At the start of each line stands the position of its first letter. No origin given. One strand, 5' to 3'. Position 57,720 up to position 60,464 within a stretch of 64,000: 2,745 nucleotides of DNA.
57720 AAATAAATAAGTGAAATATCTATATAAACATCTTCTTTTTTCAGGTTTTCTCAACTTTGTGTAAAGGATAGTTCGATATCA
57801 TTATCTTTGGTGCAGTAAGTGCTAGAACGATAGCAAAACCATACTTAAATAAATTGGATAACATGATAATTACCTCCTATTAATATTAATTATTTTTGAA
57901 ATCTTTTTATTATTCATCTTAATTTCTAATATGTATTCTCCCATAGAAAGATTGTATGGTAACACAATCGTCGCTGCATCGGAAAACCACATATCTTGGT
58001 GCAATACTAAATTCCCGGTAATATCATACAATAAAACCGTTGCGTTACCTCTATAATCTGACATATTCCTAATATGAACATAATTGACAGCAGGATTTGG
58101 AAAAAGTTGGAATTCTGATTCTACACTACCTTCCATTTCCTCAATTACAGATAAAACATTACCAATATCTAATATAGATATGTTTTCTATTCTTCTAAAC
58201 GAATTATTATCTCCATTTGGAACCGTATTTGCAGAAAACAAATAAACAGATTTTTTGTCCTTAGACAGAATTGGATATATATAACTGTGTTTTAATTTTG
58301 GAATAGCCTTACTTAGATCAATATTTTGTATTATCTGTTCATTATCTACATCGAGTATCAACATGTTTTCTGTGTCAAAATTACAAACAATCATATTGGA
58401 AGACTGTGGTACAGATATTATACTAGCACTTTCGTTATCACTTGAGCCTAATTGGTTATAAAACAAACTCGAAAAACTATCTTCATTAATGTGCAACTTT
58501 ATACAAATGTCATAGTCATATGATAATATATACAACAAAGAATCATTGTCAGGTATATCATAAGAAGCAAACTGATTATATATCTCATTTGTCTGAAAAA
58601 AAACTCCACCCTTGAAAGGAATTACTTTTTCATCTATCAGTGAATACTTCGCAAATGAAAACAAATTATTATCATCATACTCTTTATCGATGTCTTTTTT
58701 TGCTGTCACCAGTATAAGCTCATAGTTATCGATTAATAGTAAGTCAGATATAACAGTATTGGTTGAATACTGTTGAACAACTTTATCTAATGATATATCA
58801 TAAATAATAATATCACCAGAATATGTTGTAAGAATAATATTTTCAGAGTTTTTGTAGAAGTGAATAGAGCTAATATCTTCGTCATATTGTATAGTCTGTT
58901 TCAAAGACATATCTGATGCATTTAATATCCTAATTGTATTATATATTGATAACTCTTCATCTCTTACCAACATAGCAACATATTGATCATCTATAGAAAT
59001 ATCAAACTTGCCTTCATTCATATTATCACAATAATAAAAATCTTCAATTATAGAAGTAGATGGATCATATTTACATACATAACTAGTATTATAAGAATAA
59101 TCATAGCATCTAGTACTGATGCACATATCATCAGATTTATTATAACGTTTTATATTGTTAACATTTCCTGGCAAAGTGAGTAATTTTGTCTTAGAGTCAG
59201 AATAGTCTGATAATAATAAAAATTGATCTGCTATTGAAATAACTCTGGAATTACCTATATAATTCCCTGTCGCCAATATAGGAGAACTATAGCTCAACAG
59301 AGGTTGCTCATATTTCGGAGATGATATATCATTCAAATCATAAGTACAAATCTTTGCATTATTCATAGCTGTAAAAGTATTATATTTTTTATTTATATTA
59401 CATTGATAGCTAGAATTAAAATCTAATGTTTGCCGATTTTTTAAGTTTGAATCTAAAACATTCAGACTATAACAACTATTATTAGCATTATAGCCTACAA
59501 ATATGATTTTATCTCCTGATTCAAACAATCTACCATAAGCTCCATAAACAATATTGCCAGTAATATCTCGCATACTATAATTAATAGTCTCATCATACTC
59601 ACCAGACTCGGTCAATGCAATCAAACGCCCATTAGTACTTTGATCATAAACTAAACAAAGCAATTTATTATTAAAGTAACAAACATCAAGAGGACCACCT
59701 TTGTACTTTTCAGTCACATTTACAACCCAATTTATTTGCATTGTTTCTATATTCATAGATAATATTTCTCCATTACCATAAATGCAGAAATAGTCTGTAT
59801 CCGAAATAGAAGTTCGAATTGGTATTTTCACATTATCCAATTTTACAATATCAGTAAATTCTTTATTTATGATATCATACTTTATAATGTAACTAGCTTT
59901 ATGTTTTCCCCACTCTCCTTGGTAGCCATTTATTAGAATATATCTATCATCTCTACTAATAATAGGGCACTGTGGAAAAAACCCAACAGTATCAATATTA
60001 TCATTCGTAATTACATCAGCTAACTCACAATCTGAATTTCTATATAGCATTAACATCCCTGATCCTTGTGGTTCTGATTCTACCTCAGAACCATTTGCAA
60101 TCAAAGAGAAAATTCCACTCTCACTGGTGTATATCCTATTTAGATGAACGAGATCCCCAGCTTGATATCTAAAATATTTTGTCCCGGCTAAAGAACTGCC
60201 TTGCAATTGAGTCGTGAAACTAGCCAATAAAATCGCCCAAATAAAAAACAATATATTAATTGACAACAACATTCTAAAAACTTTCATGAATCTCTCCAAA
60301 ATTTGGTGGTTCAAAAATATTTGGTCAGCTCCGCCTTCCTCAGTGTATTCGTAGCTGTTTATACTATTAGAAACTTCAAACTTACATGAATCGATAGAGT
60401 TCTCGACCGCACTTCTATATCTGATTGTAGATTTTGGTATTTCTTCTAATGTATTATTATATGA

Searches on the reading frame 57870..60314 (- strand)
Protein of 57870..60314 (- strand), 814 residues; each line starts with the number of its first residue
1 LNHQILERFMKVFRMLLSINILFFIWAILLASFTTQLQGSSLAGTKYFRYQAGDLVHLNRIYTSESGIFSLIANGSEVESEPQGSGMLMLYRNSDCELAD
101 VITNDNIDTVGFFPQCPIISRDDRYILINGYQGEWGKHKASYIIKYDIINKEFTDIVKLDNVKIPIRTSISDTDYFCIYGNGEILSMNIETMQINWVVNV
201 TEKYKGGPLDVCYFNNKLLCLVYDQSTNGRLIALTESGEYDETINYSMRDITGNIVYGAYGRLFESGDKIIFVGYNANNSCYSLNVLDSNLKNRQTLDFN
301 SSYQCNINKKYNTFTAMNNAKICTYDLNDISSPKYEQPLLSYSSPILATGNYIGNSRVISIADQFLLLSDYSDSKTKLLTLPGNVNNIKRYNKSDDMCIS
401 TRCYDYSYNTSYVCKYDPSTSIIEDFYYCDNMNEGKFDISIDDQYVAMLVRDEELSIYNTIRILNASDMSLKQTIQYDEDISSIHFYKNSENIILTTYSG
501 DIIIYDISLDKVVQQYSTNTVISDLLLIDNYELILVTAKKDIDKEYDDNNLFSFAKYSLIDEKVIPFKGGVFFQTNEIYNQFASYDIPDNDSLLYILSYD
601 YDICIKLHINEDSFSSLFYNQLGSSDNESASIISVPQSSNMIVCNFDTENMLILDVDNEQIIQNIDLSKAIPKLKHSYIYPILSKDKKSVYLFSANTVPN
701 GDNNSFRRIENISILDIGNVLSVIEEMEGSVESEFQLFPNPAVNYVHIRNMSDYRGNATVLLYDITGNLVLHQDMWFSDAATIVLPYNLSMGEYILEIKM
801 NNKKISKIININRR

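Call 44: search_protein_families(library=padloc, proteins=[window:57870-60314:-], max_evalue=0.00001)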
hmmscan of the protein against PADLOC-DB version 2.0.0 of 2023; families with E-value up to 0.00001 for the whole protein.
window:57870-60314:- (814 aa): 0 families

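Call 45: search_protein_families(library=pfam, proteins=[window:57870-60314:-], max_evalue=0.00001)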
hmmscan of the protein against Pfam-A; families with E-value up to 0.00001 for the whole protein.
window:57870-60314:- (814 aa): 1 family
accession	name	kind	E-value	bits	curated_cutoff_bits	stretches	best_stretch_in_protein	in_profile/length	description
PF18962.6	Por_Secre_tail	-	2.5e-07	31.3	27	1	737-809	1-74/75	Secretion system C-terminal sorting domain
